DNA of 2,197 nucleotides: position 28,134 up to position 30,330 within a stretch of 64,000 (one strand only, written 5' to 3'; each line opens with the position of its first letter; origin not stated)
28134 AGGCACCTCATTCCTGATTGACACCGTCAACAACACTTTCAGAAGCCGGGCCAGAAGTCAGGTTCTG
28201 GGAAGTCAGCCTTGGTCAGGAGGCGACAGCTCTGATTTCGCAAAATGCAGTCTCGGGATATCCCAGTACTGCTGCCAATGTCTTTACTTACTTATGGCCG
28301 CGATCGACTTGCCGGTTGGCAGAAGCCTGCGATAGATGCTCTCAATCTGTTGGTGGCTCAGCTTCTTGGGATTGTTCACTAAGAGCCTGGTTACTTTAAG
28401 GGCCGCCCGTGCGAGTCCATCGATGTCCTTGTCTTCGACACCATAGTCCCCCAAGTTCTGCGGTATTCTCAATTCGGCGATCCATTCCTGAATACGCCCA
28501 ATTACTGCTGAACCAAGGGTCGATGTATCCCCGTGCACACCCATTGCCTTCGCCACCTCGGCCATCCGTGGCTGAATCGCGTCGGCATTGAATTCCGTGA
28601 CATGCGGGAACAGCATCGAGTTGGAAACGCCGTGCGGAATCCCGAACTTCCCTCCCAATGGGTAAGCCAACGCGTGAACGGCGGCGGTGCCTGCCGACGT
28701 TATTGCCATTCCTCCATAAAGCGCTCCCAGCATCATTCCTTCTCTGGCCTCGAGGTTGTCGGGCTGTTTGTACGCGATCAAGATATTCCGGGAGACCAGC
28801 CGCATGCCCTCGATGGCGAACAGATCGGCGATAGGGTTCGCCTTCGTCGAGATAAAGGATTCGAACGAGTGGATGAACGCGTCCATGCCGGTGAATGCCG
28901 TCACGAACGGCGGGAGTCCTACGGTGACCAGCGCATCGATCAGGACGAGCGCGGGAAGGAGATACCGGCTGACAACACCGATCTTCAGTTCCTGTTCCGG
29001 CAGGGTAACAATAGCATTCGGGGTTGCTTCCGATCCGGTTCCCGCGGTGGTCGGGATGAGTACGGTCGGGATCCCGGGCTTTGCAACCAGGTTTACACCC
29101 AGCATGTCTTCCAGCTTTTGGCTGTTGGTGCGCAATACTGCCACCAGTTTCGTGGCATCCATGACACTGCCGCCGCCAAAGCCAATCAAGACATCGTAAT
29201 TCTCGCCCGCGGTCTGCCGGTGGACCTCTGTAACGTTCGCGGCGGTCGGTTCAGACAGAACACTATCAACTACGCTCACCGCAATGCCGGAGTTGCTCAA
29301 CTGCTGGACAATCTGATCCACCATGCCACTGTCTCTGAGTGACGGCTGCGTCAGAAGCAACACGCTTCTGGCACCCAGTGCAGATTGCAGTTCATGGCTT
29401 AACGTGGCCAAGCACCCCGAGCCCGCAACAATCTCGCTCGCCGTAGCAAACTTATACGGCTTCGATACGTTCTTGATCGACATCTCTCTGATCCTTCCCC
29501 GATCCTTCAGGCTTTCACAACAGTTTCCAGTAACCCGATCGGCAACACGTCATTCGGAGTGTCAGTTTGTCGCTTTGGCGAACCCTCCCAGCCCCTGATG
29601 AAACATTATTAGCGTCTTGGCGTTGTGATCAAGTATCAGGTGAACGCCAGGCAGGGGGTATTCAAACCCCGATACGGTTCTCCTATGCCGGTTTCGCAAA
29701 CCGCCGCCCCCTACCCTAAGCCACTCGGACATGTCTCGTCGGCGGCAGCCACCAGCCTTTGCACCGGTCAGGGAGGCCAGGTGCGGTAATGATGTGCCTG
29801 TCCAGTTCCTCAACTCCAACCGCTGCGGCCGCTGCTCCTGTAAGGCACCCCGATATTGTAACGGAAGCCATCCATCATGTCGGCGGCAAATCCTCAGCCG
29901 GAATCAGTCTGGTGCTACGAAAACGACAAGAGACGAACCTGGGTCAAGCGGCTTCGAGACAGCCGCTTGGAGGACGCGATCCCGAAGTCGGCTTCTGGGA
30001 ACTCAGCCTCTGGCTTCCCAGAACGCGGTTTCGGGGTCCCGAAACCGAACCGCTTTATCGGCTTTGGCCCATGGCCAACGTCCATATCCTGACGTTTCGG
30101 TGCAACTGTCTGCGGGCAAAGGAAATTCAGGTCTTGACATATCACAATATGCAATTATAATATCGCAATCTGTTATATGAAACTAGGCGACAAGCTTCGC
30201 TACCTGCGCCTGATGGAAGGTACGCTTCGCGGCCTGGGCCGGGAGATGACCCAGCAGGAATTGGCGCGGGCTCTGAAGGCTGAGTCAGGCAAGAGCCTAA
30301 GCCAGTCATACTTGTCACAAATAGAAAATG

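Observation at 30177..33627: XRE regulator - NfeD - flotillin - PspA membrane module bounded by palindromic repeats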

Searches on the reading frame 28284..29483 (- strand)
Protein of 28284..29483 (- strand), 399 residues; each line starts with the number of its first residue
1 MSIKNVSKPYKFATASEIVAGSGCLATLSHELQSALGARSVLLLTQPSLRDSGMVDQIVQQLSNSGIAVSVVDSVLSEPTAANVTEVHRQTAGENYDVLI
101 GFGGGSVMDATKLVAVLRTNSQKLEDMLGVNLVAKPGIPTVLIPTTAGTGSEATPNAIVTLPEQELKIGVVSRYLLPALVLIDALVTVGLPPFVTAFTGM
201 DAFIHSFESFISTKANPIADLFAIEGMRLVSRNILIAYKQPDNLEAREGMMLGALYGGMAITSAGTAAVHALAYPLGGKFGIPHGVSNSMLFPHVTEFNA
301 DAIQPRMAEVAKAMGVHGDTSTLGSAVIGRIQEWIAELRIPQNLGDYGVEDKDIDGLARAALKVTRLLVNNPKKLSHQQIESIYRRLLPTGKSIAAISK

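Call 33: search_protein_families(library=pfam, proteins=[window:28284-29483:-], max_evalue=0.01)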
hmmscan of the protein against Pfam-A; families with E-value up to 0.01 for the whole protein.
window:28284-29483:- (399 aa): 4 families
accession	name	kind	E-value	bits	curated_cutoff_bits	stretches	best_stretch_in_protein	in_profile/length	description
PF25137.1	ADH_Fe_C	-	5.5e-56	189.8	27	1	195-387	1-193/194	Fe-containing alcohol dehydrogenase family, C-terminal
PF00465.25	Fe-ADH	-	8.2e-43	146.3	31.3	1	16-183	2-167/168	Iron-containing alcohol dehydrogenase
PF13685.12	Fe-ADH_2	-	4.4e-10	40.2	28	1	22-117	4-96/149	Iron-containing alcohol dehydrogenase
PF13458.12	Peripla_BP_6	-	0.0063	16.7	31.7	0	32-106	129-201/343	Periplasmic binding protein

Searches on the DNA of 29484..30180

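Call 75: search_rna_families(source=window, start=29484, end=30180, threshold=evalue, max_evalue=1)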
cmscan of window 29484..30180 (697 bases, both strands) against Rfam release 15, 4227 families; matches with E-value up to 1: 1.
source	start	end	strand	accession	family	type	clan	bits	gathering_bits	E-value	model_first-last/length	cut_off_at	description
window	29783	29844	+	RF01151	snoU82P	Gene; snRNA; snoRNA; CD-box;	-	14.2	42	0.51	1-55/55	no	Small nucleolar RNA U82P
